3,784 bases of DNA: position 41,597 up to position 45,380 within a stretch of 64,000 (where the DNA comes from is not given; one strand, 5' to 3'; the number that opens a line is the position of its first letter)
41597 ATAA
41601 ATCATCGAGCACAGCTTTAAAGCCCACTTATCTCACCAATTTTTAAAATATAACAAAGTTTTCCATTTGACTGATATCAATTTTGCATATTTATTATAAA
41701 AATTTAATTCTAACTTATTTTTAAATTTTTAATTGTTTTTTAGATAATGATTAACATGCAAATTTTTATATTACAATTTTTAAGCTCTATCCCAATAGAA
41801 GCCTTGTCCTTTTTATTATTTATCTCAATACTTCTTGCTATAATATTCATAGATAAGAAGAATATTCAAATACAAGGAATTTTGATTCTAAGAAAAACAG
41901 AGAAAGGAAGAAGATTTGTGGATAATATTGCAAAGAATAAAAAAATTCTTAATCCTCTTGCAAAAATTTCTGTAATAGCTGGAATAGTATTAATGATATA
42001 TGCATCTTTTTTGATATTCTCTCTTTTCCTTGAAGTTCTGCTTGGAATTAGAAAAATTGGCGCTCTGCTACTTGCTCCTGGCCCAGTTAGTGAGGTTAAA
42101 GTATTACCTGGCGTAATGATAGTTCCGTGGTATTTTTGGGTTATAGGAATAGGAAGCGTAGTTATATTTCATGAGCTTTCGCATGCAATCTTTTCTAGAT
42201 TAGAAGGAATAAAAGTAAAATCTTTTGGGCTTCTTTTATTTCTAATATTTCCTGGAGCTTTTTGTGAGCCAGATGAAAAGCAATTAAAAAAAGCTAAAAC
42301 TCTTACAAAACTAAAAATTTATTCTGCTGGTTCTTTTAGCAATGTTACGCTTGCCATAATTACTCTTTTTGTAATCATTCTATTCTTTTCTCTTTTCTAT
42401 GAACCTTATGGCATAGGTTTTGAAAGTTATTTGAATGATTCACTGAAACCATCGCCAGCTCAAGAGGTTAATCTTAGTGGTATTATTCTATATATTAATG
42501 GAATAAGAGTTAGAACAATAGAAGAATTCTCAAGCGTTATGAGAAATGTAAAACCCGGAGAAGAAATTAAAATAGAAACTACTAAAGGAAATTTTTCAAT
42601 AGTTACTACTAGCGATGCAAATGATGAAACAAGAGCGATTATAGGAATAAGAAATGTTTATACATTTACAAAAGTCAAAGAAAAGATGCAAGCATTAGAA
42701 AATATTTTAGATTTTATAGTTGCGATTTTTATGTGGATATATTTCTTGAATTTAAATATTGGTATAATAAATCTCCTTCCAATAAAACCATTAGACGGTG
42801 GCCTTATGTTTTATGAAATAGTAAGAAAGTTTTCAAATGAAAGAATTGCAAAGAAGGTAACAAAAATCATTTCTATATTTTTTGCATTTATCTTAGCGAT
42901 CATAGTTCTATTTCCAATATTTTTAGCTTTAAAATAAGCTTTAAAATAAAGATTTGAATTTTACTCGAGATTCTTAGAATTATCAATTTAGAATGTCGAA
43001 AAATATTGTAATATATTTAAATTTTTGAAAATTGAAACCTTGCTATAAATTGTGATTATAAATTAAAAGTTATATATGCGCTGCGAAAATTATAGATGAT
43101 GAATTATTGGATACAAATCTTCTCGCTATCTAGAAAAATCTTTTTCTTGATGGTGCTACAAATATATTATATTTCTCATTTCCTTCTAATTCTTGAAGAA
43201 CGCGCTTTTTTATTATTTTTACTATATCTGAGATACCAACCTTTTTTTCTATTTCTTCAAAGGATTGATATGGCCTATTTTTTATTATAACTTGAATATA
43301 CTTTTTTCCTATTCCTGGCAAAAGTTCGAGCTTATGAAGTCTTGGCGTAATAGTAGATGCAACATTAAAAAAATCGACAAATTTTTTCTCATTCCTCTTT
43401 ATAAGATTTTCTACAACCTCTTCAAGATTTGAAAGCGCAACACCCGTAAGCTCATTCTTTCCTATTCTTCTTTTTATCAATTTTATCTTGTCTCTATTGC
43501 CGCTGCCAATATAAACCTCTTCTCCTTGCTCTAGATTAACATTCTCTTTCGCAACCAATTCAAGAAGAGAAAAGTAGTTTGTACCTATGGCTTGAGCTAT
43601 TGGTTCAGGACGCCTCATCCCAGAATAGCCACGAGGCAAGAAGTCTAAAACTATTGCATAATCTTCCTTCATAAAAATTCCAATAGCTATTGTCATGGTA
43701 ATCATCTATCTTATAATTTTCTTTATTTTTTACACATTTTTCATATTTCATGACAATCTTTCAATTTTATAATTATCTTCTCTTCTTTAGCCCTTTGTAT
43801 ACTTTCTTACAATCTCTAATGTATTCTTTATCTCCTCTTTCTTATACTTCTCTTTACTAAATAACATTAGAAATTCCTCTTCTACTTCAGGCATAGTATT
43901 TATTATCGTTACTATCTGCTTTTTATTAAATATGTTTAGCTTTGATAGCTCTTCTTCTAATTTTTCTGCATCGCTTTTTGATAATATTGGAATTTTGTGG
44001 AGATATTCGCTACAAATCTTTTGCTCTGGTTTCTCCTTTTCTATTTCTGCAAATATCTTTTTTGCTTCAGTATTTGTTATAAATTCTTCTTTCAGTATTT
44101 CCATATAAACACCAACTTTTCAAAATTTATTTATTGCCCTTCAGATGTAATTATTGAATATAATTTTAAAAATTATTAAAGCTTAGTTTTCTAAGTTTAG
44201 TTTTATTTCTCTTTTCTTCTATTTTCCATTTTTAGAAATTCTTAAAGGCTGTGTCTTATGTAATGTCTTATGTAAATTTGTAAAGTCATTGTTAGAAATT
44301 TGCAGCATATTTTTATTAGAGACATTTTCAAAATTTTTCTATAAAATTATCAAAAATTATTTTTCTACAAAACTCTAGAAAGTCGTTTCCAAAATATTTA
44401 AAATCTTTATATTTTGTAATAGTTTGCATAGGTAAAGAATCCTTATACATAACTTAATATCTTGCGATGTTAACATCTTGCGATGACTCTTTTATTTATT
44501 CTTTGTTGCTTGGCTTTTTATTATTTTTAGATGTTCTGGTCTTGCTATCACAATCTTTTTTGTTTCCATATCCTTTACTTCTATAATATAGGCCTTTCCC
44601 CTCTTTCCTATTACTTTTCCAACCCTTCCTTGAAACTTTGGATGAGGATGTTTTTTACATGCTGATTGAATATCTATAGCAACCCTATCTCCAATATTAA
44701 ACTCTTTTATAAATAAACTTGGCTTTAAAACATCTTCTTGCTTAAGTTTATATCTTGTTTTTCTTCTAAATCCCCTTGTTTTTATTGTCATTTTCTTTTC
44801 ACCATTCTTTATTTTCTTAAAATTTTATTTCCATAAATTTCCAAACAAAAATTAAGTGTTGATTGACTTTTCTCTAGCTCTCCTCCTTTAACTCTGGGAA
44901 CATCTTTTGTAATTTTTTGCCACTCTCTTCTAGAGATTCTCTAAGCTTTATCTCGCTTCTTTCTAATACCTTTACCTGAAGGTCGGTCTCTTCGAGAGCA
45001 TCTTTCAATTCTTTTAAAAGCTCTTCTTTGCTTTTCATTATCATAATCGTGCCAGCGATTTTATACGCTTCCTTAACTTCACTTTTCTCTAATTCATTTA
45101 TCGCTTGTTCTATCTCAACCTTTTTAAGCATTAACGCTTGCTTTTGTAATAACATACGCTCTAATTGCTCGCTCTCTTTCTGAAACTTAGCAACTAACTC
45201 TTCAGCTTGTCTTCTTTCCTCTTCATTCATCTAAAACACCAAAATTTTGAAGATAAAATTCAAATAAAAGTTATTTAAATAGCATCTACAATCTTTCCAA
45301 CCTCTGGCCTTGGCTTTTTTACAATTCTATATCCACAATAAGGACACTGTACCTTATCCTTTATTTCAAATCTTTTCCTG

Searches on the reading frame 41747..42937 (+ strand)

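Call 67: search_protein_families(library=pfam, proteins=[window:41747-42937:+], max_evalue=0.00001)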
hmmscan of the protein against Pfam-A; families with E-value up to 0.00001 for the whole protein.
window:41747-42937:+ (396 aa): 1 family
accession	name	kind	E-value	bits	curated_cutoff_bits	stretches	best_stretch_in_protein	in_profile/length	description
PF02163.28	Peptidase_M50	-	2.1e-30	106.2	27.2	1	132-383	3-218/221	Peptidase family M50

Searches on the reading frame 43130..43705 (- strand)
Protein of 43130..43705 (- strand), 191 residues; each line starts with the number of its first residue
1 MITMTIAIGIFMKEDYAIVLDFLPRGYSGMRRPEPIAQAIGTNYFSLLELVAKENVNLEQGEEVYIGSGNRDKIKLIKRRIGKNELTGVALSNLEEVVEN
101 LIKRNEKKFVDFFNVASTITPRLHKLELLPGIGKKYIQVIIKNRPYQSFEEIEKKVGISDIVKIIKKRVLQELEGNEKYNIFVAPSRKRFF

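Call 67: search_protein_families(library=pfam, proteins=[window:43130-43705:-], max_evalue=0.00001)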
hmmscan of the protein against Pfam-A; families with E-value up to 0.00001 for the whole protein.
window:43130-43705:- (191 aa): 1 family
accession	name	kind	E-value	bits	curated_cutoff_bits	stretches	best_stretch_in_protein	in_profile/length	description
PF04919.18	DUF655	-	3.1e-57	193.9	22.2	1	14-183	2-180/181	Protein of unknown function (DUF655)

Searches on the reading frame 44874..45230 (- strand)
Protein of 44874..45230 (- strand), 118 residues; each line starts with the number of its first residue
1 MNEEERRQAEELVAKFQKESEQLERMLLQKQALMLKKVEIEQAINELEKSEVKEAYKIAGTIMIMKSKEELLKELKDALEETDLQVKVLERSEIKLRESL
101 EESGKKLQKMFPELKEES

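Call 84: search_protein_families(library=pfam, proteins=[window:44874-45230:-], max_evalue=0.0001)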
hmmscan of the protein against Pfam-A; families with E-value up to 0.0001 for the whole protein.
window:44874-45230:- (118 aa): 1 family
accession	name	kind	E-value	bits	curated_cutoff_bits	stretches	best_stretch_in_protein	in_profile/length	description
PF01920.25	Prefoldin_2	-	2.9e-10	40.5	27.6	1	11-111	2-103/106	Prefoldin subunit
